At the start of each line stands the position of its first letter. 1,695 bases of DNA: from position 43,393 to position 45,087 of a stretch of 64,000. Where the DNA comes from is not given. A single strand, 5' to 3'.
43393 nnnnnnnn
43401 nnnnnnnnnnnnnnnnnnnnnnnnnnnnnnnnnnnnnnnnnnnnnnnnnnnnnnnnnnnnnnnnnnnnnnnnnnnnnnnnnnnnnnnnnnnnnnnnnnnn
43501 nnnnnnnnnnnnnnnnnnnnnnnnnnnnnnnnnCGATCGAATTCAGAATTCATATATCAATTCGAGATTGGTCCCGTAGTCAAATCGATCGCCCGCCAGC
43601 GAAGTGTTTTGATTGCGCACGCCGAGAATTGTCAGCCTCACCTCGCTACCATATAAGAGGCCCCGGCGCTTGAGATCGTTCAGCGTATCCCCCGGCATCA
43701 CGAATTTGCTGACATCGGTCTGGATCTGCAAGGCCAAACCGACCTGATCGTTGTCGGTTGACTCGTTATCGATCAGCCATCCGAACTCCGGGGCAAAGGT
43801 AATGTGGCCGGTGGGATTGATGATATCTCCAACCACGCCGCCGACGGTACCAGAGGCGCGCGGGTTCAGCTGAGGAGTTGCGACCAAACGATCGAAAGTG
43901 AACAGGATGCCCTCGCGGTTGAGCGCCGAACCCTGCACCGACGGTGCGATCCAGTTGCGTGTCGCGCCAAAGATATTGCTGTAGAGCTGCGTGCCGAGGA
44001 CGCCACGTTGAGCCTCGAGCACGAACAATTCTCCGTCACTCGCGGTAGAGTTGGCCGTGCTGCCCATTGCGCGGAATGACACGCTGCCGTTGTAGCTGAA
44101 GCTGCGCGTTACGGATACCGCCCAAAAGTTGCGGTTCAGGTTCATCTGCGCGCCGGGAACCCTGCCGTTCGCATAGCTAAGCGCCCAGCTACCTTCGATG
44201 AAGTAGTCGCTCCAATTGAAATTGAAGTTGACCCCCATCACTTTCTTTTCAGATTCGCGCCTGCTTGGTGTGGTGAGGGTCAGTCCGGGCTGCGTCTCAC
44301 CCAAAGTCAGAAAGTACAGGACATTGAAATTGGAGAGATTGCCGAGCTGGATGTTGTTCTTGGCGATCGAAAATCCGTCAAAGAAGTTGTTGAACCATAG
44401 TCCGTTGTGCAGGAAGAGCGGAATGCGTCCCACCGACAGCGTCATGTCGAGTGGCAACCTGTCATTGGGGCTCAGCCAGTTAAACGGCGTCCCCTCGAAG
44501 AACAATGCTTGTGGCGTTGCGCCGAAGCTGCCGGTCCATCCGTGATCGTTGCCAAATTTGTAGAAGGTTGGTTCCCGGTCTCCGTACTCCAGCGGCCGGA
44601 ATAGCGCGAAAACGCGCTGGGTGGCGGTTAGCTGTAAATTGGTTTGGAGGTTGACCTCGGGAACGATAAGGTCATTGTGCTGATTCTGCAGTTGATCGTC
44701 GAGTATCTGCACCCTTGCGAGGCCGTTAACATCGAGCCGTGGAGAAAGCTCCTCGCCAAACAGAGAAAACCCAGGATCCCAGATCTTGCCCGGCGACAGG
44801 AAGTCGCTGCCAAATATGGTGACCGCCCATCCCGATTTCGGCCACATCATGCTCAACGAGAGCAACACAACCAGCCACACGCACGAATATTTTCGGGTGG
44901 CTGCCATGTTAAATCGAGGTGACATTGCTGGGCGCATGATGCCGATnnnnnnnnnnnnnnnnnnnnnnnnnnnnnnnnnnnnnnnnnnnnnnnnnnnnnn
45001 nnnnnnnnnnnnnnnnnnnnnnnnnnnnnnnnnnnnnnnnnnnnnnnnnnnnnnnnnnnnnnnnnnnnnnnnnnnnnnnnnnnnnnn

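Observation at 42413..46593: Candidate porin-cytochrome electron conduit: pentaheme cytochrome, outer-membrane beta-barrel, monoheme cyt c and NapC/NirT-like tetraheme cytochrome in one operon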

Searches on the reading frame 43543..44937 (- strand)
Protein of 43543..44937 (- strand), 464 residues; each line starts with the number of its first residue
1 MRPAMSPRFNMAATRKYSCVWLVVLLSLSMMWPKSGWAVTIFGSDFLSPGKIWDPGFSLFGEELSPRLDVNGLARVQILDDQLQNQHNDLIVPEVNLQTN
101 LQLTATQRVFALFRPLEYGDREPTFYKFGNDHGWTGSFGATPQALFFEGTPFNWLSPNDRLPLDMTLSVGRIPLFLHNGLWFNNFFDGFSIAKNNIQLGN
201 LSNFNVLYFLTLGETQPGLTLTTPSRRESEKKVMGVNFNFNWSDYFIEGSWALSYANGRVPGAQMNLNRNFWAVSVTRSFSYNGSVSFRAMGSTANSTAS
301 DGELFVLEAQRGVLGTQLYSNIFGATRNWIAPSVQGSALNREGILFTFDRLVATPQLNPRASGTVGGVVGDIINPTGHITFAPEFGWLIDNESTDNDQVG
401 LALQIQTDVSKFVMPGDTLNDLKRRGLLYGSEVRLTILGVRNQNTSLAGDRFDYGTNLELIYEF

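Call 3: search_protein_families(library=pfam, proteins=[window:43543-44937:-], max_evalue=0.01)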
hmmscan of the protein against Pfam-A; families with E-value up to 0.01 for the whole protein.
window:43543-44937:- (464 aa): 0 families

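Call 4: search_protein_families(library=ncbifam, proteins=[window:43543-44937:-], max_evalue=0.01)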
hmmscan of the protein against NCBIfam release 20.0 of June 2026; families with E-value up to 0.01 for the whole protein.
window:43543-44937:- (464 aa): 0 families

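Call 8: find_homologous_proteins(query=window:43543-44937:-)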
Query window:43543-44937:- (464 aa): 67 proteins with E <= 0.001 among 6691 candidates.
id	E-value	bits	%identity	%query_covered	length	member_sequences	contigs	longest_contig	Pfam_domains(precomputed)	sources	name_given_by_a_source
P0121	0.0e+0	1024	98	98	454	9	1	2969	-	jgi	-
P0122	5.1e-281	950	88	100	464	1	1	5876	-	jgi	jgi:hypothetical protein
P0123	3.0e-275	931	86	100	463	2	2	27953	-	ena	-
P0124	3.6e-271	918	87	99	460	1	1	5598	-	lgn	-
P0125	3.8e-231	786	72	100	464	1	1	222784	-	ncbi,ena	-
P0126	6.4e-230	782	73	97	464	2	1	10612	-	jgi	jgi:hypothetical protein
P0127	2.1e-228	777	72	98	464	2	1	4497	-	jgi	jgi:hypothetical protein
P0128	3.9e-225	766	73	96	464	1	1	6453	-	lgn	-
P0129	3.4e-222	756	70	97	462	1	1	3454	-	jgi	jgi:hypothetical protein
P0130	7.9e-202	689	69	92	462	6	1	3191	-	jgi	jgi:hypothetical protein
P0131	4.7e-200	683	64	97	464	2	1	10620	-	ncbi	-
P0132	1.7e-199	681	63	100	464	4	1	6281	-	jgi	jgi:hypothetical protein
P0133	6.3e-196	670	94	67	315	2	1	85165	-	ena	-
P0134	1.4e-191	655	65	92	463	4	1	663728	-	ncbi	-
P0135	1.5e-191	655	64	94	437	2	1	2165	-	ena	-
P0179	1.1e-112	395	46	96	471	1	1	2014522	-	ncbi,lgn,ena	-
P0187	2.7e-11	61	29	59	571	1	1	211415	-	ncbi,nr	ncbi:MAG: hypothetical protein U5K43_11010 [Halofilum sp. (in: g-proteobacteria)]|nr:hypothetical pr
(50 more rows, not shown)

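Call 9: find_encoding_contigs(protein=P0125, flank=8000, max_places=2)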
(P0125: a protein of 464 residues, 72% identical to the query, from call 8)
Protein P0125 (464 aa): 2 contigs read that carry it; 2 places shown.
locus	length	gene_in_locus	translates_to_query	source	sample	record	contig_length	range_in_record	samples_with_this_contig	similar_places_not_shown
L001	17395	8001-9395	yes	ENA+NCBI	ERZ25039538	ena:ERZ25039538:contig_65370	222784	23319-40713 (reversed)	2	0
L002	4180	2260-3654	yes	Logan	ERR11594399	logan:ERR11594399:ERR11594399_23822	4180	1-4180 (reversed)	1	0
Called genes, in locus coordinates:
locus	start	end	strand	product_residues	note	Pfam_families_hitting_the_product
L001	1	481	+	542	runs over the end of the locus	PF01590:GAF, PF13185:GAF_2, PF13492:GAF_3, PF00158:Sigma54_activat, PF14532:Sigma54_activ_2, PF07728:AAA_5, PF25601:AAA_lid_14, PF02954:HTH_8, +2 more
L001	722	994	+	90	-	-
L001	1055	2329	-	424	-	PF07992:Pyr_redox_2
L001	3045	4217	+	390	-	PF05222:AlaDh_PNT_N, PF01262:AlaDh_PNT_C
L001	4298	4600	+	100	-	PF12769:PNTB_4TM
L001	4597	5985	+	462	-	PF02233:PNTB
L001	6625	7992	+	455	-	PF14522:Cytochrome_C7 (faint), PF14537:Cytochrom_c3_2 (faint)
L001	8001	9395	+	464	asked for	-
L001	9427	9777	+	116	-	PF13442:Cytochrome_CBB3, PF00034:Cytochrom_C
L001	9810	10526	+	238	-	PF22113:Mtrc-MtrF_II-IV_dom (faint)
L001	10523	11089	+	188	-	PF00027:cNMP_binding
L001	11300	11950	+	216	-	PF17784:Sulfotransfer_4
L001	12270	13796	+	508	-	PF12797:Fer4_2 (weak), PF13187:Fer4_9 (weak), PF12838:Fer4_7 (weak), PF13247:Fer4_11, PF12797:Fer4_2 (weak), PF00037:Fer4, PF12837:Fer4_6 (weak), PF03916:NrfD, +5 more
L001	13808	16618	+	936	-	PF04879:Molybdop_Fe4S4, PF00384:Molybdopterin, PF01568:Molydop_binding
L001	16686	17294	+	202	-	PF02627:CMD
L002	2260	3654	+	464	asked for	-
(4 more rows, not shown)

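Call 10: find_encoding_contigs(protein=P0134, flank=8000, max_places=2)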
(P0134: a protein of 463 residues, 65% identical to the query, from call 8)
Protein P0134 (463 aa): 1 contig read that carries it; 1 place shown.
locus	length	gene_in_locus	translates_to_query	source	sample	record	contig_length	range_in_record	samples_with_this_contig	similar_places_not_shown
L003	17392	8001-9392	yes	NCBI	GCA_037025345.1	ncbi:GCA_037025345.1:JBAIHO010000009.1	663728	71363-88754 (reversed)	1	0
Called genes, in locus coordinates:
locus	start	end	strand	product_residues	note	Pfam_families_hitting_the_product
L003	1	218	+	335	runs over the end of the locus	PF01636:APH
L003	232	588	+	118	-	PF19802:DUF6285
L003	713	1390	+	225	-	-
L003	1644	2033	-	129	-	PF00376:MerR, PF13411:MerR_1, PF09278:MerR-DNA-bind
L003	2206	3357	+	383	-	PF13466:STAS_2 (faint), PF02405:MlaE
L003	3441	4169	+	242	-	PF00005:ABC_tran, PF13304:AAA_21 (faint)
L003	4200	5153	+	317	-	PF02470:MlaD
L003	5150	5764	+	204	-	PF03886:ABC_trans_aux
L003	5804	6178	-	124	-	PF00903:Glyoxalase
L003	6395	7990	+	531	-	PF14522:Cytochrome_C7 (faint), PF22113:Mtrc-MtrF_II-IV_dom (faint), PF13435:Cytochrome_C554 (weak), PF14537:Cytochrom_c3_2 (faint)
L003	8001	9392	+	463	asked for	-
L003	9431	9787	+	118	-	PF13442:Cytochrome_CBB3, PF00034:Cytochrom_C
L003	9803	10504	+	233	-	PF03264:Cytochrom_NNT (faint), PF22113:Mtrc-MtrF_II-IV_dom (faint)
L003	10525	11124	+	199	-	PF00027:cNMP_binding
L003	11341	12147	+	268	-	PF00378:ECH_1, PF16113:ECH_2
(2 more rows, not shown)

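Call 11: find_encoding_contigs(protein=P0179, flank=8000, max_places=2)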
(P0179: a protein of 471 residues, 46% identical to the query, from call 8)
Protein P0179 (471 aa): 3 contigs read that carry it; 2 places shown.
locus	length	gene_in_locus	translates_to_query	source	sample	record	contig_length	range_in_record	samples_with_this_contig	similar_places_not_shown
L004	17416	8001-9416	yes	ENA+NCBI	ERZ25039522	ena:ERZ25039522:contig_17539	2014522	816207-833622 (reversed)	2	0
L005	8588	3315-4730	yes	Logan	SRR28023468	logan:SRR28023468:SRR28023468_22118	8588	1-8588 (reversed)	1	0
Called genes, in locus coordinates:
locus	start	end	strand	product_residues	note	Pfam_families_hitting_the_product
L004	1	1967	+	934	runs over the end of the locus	PF01074:Glyco_hydro_38N, PF09261:Alpha-mann_mid (weak), PF07748:Glyco_hydro_38C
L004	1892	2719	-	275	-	PF03372:Exo_endo_phos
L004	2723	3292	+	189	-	-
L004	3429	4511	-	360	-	PF13384:HTH_23, PF13518:HTH_28, PF13551:HTH_29, PF01381:HTH_3 (faint), PF13565:HTH_32, PF13358:DDE_3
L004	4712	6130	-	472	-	PF10282:Lactonase (faint)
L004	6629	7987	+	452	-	PF14537:Cytochrom_c3_2 (faint)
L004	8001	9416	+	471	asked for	-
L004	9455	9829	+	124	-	PF00034:Cytochrom_C, PF13442:Cytochrome_CBB3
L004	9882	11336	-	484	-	PF13372:Alginate_exp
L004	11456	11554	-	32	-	-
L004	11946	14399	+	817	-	PF00027:cNMP_binding, PF13247:Fer4_11, PF12838:Fer4_7, PF13187:Fer4_9 (weak), PF13237:Fer4_10 (weak), PF25160:LdpA_Fe-S-bd (weak), PF00037:Fer4 (weak), PF12837:Fer4_6 (weak)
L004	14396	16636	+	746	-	PF02085:Cytochrom_CIII (faint), PF14537:Cytochrom_c3_2 (weak), PF03486:HI0933_like (faint), PF07992:Pyr_redox_2, PF13434:Lys_Orn_oxgnase (faint), PF13738:Pyr_redox_3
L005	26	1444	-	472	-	PF10282:Lactonase (faint)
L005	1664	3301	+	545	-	PF22113:Mtrc-MtrF_II-IV_dom (faint), PF13435:Cytochrome_C554, PF14537:Cytochrom_c3_2 (faint)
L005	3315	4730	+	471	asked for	-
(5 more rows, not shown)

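Call 18: search_solved_structures(query=A1, max_evalue=10)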
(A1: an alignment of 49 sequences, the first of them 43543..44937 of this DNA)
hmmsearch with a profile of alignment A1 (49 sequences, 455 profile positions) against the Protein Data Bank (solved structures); distinct sequences matched with E-value up to 10: 0.

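Call 32: predict_structure(alignment_id=A1)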
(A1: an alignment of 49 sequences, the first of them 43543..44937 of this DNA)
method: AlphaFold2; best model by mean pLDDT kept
length: 464 residues; sequences in the alignment: 49
mean_pLDDT: 80.8   pTM: 0.75
mean pLDDT of the five models: 80.8, 80.3, 79.3, 79.0, 78.1
residues with pLDDT >= 90: 173; 70-90: 207; 50-70: 49; < 50: 35
segments of 3 or more residues with pLDDT < 50: 1-16, 33-49
pLDDT, mean of each block of 10 residues (from residue 1): 34 49 76 41 42 72 82 90 86 90 88 76 79 77 88 65 82 90 91 83 89 66 77 94 93 86 82 96 92 92 96 94 93 81 72 79 91 92 95 82 92 78 74 93 64 88 89
secondary structure, 60 per line:
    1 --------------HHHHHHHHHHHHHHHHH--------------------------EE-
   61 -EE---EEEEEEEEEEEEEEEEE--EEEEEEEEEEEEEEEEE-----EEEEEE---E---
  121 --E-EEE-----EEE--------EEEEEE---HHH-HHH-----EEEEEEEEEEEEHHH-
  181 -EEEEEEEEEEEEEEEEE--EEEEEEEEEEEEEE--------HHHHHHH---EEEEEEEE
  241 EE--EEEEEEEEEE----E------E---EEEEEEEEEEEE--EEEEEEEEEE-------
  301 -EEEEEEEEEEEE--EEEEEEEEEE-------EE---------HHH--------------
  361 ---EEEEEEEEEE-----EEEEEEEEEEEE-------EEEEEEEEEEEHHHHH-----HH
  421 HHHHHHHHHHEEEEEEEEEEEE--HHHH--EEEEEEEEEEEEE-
elements in order: H15-31 E67-83 E86-102 E108-113 E125-127 E133-135 E144-149 E165-176 E182-198 E201-214 H223-229 E233-242 E245-254 E270-281 E284-293 E302-313 E316-325 E364-373 E379-390 E398-408 H409-413 H419-430 E431-442 H445-448 E451-463

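Call 34: find_encoding_contigs(protein=P0187, flank=10000, max_places=1)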
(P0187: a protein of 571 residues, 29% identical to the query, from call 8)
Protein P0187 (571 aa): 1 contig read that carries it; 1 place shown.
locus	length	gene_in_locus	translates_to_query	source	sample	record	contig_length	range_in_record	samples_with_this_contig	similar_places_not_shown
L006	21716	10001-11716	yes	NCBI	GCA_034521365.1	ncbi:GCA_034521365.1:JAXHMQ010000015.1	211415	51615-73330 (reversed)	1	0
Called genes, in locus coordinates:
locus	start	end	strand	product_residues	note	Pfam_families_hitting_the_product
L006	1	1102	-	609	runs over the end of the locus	PF01839:FG-GAP (faint), PF13517:FG-GAP_3, PF07593:UnbV_ASPIC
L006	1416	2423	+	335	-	PF00795:CN_hydrolase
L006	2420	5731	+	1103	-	PF07719:TPR_2 (faint), PF13174:TPR_6 (faint), PF13428:TPR_14 (faint), PF23914:TPR_CcmH_CycH (faint), PF13432:TPR_16 (weak), PF14559:TPR_19, PF13517:FG-GAP_3, PF07593:UnbV_ASPIC, +3 more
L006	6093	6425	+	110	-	PF01355:HIPIP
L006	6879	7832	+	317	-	PF14522:Cytochrome_C7 (faint), PF13435:Cytochrome_C554 (weak)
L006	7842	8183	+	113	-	-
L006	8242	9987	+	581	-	PF22113:Mtrc-MtrF_II-IV_dom (faint), PF03264:Cytochrom_NNT (faint), PF14522:Cytochrome_C7 (faint), PF14537:Cytochrom_c3_2 (faint), PF13435:Cytochrome_C554 (weak)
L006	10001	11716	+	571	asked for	-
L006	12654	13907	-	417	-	PF02085:Cytochrom_CIII (faint), PF09699:Paired_CXXCH_1 (faint), PF14522:Cytochrome_C7 (faint), PF14537:Cytochrom_c3_2 (weak)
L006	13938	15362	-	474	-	-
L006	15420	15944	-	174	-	PF12797:Fer4_2 (faint), PF13247:Fer4_11, PF25160:LdpA_Fe-S-bd (weak), PF00037:Fer4 (weak), PF12837:Fer4_6 (weak), PF13237:Fer4_10 (weak), PF12838:Fer4_7, PF13187:Fer4_9 (weak), +2 more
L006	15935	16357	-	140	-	PF00027:cNMP_binding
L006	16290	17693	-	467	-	PF13738:Pyr_redox_3, PF07992:Pyr_redox_2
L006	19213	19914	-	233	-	PF02653:BPD_transp_2 (weak)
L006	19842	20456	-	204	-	PF02653:BPD_transp_2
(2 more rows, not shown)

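Call 35: find_related_loci(query=A1, collection=genome_contigs, flank=8000)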
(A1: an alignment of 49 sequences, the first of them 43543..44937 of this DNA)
Query A1 (464 aa) in genome_contigs; peptide patterns used: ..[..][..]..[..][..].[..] (x = any residue, [..] = any of these).
14 stretches matched a pattern; 10 encode a relative of the query (tblastn E <= 1e-3); 10 distinct loci.
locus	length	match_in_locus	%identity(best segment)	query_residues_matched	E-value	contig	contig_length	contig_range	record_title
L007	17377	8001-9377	86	6-464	0e+0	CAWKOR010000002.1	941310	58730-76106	MAG: uncultured delta proteobacterium isolate MFD04944.bin.1.36 genome assembly, contig: contig_20355, whole genome shot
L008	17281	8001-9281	65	38-464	0e+0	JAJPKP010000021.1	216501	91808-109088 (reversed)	MAG: Proteobacteria bacterium isolate Centralia_MAG_89 k107_24009410, whole genome shotgun sequence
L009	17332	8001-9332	58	21-464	5e-170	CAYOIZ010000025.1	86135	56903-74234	MAG TPA_asm: uncultured Candidatus Binatia bacterium isolate binchicken_co199_112 genome assembly, contig: NODE_369_leng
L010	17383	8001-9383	52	1-464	6e-153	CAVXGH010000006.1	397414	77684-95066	MAG: uncultured delta proteobacterium isolate MFD05512.bin.1.184 genome assembly, contig: contig_24538, whole genome sho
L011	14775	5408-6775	50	31-464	8e-143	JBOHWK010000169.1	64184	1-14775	MAG: Candidatus Binataceae bacterium isolate TC-S_metabat2.bin.46 k127_744140, whole genome shotgun sequence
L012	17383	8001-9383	46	20-464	2e-118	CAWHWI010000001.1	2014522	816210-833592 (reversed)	MAG: uncultured delta proteobacterium isolate MFD04463.bin.1.219 genome assembly, contig: contig_17539, whole genome sho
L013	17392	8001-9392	72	1-464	0e+0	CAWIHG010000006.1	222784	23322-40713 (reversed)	MAG: uncultured delta proteobacterium isolate MFD05502.bin.1.2 genome assembly, contig: contig_65370, whole genome shotg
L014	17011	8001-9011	30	42-370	2e-15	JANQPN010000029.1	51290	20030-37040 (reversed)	MAG: Wenzhouxiangellaceae bacterium isolate IP29b_bin.166 k99_2788263, whole genome shotgun sequence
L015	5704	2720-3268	34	42-206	3e-15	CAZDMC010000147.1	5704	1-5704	MAG TPA_asm: uncultured Methylomarinum sp. isolate binchicken_co53_178 genome assembly, contig: NODE_10831_length_5704_c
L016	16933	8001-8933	28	42-346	9e-14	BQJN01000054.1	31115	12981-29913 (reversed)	MAG: Xanthomonadaceae bacterium DHS20C11 DNA, sequence054, whole genome shotgun sequence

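Call 52: search_protein_families(library=pfam, proteins=[L014:5843-7735:+, L014:7776-9230:+, L014:9237-10535:+, L014:10557-11525:+, L014:11576-13333:+, L014:13318-14157:+, L014:14154-16166:+, L014:3643-5082:+, L014:2117-3646:+], max_evalue=0.001)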
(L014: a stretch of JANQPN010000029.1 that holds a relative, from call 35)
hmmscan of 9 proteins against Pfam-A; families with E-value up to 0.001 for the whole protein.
L014:5843-7735:+ (630 aa): 6 families
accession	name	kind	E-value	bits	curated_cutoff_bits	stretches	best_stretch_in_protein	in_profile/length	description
PF13435.11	Cytochrome_C554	-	1.7e-12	48.5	20.8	1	59-140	1-83/84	Cytochrome c554 and c-prime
PF03264.19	Cytochrom_NNT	-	6.9e-08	32.8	24.1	0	186-253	101-166/174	NapC/NirT cytochrome c family, N-terminal region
PF14522.11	Cytochrome_C7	-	4.6e-07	30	24.8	0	57-141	13-67/67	Cytochrome c7 and related cytochrome c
PF22113.1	Mtrc-MtrF_II-IV_dom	-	7.8e-07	29.2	30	1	53-145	77-168/176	Outer membrane cytochrome MtrC/MtrF-like, domains II/IV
PF14537.11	Cytochrom_c3_2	-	0.00014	22.7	25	0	58-143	7-67/79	Cytochrome c3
PF09699.15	Paired_CXXCH_1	-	0.00029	20.9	20.6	0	100-141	6-37/41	Doubled CXXCH motif (Paired_CXXCH_1)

L014:7776-9230:+ (484 aa): 0 families

L014:9237-10535:+ (432 aa): 4 families
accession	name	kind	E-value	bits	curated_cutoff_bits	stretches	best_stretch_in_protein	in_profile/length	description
PF00175.26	NAD_binding_1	-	2.4e-17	64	22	1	191-308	1-107/109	Oxidoreductase NAD-binding domain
PF00111.32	Fer2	-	4.6e-09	36.5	21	1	356-421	6-73/77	2Fe-2S iron-sulfur cluster binding domain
PF00970.30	FAD_binding_6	-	8.9e-06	26.4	21.1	1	72-179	4-97/99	Oxidoreductase FAD-binding domain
PF08030.17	NAD_binding_6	-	0.00026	21.5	22.2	1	189-217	4-36/156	Ferric reductase NAD binding domain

L014:10557-11525:+ (322 aa): 4 families
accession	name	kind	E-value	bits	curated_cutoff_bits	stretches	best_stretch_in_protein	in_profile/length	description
PF13435.11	Cytochrome_C554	-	4.3e-15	56.9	20.8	1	35-110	1-84/84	Cytochrome c554 and c-prime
PF22113.1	Mtrc-MtrF_II-IV_dom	-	1.8e-07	31.3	30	1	76-174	2-104/176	Outer membrane cytochrome MtrC/MtrF-like, domains II/IV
PF14522.11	Cytochrome_C7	-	0.00043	20.5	24.8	0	34-109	14-66/67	Cytochrome c7 and related cytochrome c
PF09699.15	Paired_CXXCH_1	-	0.00064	19.8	20.6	0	32-41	28-37/41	Doubled CXXCH motif (Paired_CXXCH_1)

L014:11576-13333:+ (585 aa): 12 families
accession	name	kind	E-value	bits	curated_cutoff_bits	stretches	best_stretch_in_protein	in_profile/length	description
PF00027.35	cNMP_binding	-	6.7e-18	64.9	27.5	2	179-221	43-85/89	Cyclic nucleotide-binding domain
PF12838.12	Fer4_7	-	4e-14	53.3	27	3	471-517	2-51/52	4Fe-4S dicluster domain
PF13187.11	Fer4_9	-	3.6e-12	46.5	27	1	470-517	1-50/52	4Fe-4S dicluster domain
PF12837.12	Fer4_6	-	1.3e-11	44.3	25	2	496-518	1-23/24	4Fe-4S binding domain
PF13237.11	Fer4_10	-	8.4e-10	38.9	25.5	2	497-564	2-53/53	4Fe-4S dicluster domain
PF00037.32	Fer4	-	1.6e-08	34.5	21.1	1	497-519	1-23/24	4Fe-4S binding domain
PF12797.12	Fer4_2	-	1.2e-07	31.7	24.5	2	497-516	3-22/22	4Fe-4S binding domain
PF13484.11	Fer4_16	-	2.7e-07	31.7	30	0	504-565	2-65/66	4Fe-4S double cluster binding domain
PF13247.11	Fer4_11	-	1.1e-06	29.2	26.2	1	467-568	6-95/100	4Fe-4S dicluster domain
PF14697.11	Fer4_21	-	2.5e-06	27.9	35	1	469-520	6-58/59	4Fe-4S dicluster domain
PF25160.1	LdpA_Fe-S-bd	-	5.3e-06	26.6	27.6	1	473-522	4-46/49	LdpA Fe-S cluster-binding domain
PF13183.11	Fer4_8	-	1.8e-05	25.6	27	0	502-566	3-67/68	4Fe-4S dicluster domain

L014:13318-14157:+ (279 aa): 1 family
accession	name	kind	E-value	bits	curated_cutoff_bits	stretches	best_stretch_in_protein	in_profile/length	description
PF14358.11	DUF4405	-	9.6e-05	23.3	26.7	0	246-271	41-66/66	Domain of unknown function (DUF4405)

L014:14154-16166:+ (670 aa): 2 families
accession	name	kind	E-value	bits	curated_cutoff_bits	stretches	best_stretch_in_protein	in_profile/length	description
PF14522.11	Cytochrome_C7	-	2.5e-09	37.2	24.8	1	580-639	2-67/67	Cytochrome c7 and related cytochrome c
PF14537.11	Cytochrom_c3_2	-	1.4e-05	25.9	25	0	220-322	6-78/79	Cytochrome c3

L014:3643-5082:+ (479 aa): 1 family
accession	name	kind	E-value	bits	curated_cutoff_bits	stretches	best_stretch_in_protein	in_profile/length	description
PF00361.26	Proton_antipo_M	-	8.6e-80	268.5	21.5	1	128-421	1-293/294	NADH:quinone oxidoreductase/Mrp antiporter, TM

L014:2117-3646:+ (509 aa): 1 family
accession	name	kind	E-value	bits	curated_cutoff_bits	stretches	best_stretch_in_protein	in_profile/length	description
PF00361.26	Proton_antipo_M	-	7.2e-74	249.1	21.5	2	132-318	3-192/294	NADH:quinone oxidoreductase/Mrp antiporter, TM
